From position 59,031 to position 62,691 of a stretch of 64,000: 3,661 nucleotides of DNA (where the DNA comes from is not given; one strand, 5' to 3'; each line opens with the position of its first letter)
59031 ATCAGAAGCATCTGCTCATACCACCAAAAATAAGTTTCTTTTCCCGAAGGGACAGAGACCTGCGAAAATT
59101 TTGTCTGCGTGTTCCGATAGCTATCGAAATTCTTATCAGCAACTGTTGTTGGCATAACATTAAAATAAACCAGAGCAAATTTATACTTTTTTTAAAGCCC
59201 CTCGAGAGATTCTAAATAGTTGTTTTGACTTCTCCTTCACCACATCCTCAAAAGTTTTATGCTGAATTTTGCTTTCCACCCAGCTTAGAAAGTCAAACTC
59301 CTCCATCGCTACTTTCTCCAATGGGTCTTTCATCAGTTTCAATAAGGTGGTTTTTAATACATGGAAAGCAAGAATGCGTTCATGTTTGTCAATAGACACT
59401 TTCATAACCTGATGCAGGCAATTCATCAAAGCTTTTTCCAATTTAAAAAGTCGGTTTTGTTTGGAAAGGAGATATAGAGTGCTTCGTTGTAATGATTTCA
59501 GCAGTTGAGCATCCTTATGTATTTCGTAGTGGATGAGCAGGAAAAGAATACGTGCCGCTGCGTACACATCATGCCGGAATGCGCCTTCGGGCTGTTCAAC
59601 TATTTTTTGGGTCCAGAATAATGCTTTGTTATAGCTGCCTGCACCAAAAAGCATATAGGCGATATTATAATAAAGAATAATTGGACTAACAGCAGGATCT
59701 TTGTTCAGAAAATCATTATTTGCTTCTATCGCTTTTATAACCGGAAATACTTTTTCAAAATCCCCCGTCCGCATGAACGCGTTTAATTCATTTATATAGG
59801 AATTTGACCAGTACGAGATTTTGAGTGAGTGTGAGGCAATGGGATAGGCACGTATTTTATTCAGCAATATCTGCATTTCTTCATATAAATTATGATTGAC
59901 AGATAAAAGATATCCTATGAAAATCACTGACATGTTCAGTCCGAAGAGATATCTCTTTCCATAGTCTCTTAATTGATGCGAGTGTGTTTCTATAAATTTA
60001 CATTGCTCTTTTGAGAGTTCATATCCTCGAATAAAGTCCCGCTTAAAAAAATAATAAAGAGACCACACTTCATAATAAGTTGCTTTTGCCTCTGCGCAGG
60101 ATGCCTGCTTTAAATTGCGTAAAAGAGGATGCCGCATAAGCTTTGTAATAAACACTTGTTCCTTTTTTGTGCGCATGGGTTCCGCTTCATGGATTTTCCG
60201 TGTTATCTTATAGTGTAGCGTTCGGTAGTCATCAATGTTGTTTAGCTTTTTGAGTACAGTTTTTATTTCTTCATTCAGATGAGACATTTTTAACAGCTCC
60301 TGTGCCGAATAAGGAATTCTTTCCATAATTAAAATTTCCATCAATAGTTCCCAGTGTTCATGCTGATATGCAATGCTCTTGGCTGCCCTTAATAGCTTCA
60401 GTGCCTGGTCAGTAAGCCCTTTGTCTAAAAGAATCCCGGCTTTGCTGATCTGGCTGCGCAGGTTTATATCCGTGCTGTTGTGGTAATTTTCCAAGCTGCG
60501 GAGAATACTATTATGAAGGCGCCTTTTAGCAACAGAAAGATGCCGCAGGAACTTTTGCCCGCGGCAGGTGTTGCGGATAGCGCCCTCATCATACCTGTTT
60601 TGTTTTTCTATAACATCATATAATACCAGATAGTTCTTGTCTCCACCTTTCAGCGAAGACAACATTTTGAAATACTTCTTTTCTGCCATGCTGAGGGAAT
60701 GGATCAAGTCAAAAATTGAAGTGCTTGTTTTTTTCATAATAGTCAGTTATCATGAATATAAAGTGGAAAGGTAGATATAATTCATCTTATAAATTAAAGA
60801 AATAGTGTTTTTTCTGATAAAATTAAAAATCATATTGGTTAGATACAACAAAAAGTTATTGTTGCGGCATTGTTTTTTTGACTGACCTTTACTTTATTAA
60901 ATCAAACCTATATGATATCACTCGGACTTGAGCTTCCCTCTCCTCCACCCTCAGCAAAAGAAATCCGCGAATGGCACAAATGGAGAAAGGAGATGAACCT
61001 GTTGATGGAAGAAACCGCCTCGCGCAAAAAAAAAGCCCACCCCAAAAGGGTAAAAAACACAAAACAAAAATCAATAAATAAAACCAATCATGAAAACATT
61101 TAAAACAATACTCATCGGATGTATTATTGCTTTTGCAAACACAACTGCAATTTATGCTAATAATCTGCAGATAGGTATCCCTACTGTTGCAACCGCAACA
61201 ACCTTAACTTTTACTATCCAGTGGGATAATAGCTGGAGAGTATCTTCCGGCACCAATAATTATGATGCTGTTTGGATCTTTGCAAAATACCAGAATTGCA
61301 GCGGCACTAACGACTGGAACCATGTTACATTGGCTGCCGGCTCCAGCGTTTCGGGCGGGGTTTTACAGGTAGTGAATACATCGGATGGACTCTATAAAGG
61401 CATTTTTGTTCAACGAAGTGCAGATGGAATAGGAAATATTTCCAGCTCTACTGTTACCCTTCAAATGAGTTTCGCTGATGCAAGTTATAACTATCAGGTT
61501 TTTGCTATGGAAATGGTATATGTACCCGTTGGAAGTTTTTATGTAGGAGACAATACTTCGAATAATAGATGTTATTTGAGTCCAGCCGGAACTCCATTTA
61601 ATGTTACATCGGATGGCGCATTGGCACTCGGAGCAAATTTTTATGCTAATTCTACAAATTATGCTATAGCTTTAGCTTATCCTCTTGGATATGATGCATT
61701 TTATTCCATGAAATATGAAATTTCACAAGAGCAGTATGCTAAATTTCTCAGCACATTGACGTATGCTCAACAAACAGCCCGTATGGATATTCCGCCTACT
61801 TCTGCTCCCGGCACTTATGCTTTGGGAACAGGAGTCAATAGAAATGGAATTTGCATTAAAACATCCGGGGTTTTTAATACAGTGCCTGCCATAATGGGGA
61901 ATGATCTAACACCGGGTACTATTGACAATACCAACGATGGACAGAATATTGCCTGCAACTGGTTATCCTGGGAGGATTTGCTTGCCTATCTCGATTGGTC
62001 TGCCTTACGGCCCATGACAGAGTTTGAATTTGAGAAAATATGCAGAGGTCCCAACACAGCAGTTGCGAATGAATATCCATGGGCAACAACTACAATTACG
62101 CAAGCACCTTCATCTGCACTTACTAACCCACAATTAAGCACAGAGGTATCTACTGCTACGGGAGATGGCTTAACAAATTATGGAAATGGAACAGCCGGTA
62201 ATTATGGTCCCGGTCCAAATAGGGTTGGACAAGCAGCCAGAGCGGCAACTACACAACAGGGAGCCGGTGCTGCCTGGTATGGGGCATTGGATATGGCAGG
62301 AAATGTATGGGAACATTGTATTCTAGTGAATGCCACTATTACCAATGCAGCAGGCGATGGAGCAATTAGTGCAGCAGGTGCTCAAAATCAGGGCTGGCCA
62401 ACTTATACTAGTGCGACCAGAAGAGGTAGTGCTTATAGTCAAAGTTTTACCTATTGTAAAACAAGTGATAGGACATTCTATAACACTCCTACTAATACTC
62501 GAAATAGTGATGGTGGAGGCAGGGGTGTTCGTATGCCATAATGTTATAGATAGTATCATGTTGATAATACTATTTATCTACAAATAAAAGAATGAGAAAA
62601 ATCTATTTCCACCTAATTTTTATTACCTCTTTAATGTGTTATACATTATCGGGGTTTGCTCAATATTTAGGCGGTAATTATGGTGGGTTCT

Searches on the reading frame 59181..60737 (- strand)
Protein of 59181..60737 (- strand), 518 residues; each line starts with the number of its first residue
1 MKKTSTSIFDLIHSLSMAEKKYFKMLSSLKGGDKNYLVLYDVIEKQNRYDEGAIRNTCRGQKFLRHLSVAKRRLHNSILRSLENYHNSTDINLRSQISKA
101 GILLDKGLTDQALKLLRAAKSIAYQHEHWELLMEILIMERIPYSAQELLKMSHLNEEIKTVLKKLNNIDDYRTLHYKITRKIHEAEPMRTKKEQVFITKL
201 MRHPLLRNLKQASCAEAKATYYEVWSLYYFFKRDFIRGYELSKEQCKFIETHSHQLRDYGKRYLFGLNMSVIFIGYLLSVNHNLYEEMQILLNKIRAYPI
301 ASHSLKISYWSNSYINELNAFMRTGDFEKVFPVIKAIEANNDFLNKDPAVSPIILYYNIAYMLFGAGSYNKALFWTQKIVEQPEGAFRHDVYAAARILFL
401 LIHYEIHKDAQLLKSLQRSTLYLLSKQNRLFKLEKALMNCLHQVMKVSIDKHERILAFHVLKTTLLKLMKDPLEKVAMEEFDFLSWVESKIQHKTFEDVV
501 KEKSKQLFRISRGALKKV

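Call 6: search_protein_families(library=pfam, proteins=[window:59181-60737:-], max_evalue=1)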
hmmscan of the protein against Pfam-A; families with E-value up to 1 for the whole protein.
window:59181-60737:- (518 aa): 5 families
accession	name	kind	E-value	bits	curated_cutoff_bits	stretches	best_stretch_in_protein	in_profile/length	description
PF07719.23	TPR_2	-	0.083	13.5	27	0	355-381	3-29/34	Tetratricopeptide repeat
PF12447.13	DUF3683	-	0.11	13.1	27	1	128-184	47-104/114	Protein of unknown function (DUF3683)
PF00515.34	TPR_1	-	0.12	12.7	27.8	1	355-380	3-28/34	Tetratricopeptide repeat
PF13428.12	TPR_14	-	0.15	13.3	23.5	0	98-133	6-42/44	Tetratricopeptide repeat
PF13181.12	TPR_8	-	0.33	11.7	25.7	0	95-125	3-33/34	Tetratricopeptide repeat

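Call 8: search_protein_families(library=ncbifam, proteins=[window:59181-60737:-], max_evalue=1)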
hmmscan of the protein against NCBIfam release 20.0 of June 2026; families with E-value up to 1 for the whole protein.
window:59181-60737:- (518 aa): 1 family
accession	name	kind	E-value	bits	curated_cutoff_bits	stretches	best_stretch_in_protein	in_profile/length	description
NF058569.1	BT_2802_fam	domain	4.4e-42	144.7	550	1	1-499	1-501/502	BT2802 family ribose utilization protein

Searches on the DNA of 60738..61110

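Call 85: search_rna_families(source=window, start=60738, end=61110, threshold=evalue, max_evalue=1)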
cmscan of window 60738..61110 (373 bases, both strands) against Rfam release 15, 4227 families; matches with E-value up to 1: 0.
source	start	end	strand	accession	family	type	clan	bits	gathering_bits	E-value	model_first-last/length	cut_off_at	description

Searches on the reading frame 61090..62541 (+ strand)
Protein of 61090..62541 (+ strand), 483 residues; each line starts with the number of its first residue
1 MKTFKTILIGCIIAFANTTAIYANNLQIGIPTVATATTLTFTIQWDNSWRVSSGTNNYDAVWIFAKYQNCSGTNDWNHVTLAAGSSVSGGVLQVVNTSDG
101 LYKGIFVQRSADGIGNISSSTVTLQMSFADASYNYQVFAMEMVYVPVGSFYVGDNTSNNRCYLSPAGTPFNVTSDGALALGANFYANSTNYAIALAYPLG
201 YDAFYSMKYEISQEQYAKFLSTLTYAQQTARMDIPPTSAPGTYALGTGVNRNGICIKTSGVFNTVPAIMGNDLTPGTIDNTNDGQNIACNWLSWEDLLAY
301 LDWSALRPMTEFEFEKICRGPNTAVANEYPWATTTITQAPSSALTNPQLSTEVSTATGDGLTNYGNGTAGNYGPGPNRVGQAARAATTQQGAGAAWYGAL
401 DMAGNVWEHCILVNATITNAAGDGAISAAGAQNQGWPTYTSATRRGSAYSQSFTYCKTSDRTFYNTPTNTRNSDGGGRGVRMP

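Call 6: search_protein_families(library=pfam, proteins=[window:61090-62541:+], max_evalue=1)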
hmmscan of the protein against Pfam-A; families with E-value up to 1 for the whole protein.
window:61090-62541:+ (483 aa): 1 family
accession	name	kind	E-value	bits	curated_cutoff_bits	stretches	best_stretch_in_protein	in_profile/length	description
PF03781.23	FGE-sulfatase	-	7.8e-12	45.8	23.3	1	201-464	34-236/255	Sulfatase-modifying factor enzyme 1-like domain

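Call 8: search_protein_families(library=ncbifam, proteins=[window:61090-62541:+], max_evalue=1)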
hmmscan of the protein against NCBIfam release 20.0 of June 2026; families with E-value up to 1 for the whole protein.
window:61090-62541:+ (483 aa): 0 families
